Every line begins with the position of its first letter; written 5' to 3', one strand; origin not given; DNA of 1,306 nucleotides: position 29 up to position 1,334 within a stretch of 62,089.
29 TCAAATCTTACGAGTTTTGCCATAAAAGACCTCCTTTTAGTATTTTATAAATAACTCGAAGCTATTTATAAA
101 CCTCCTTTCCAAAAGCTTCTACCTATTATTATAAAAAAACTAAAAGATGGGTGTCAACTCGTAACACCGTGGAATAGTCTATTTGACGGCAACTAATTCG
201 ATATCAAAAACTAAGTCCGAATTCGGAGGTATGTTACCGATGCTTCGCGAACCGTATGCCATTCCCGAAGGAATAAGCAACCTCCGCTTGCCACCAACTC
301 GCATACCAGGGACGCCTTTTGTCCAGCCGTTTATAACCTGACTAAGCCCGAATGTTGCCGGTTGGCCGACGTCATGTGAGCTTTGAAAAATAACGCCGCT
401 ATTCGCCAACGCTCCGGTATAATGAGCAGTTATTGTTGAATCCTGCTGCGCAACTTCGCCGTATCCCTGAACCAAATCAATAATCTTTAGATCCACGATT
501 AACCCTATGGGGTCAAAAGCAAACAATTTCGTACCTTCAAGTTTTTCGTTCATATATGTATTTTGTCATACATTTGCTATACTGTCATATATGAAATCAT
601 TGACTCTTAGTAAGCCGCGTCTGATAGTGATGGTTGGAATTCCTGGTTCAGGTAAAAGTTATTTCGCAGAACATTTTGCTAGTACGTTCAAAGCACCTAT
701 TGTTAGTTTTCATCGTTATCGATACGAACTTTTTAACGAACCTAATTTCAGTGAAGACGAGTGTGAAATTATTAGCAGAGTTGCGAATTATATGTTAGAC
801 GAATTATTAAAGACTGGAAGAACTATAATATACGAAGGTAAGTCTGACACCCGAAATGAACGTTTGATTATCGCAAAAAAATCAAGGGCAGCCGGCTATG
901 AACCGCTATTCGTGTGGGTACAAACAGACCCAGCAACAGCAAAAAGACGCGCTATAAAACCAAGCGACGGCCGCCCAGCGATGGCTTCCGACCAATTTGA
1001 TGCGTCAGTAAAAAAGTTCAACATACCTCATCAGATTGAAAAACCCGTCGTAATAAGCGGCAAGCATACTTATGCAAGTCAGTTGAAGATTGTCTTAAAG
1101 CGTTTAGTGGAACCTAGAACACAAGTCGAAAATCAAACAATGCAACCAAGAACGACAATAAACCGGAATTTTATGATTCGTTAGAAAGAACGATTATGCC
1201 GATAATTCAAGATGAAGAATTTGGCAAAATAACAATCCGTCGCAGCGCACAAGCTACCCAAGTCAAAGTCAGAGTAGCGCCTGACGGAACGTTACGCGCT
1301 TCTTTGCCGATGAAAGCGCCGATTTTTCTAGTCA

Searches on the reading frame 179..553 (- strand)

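Call 34: search_protein_families(library=pfam, max_evalue=0.001, proteins=[window:179-553:-])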
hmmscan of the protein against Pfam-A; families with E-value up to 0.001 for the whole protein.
window:179-553:- (124 aa): 1 family
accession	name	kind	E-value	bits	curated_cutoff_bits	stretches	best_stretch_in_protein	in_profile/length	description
PF00254.34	FKBP_C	-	3.4e-26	91.8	21.1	1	35-121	5-94/94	FKBP-type peptidyl-prolyl cis-trans isomerase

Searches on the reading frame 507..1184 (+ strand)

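Call 34: search_protein_families(library=pfam, max_evalue=0.001, proteins=[window:507-1184:+])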
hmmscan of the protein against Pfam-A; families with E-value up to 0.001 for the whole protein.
window:507-1184:+ (225 aa): 4 families
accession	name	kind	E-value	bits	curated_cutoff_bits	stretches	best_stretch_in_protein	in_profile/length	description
PF13671.12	AAA_33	-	2.8e-09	37.9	27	1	39-151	1-117/143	AAA domain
PF06414.18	Zeta_toxin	-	2.5e-07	30.8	22.3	1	34-148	13-139/199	Zeta toxin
PF08433.16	KTI12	-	6.1e-07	29.6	22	1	39-223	3-192/271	Chromatin associated protein KTI12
PF01591.24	6PF2K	-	9.1e-05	22.3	27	0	36-139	12-132/223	6-phosphofructo-2-kinase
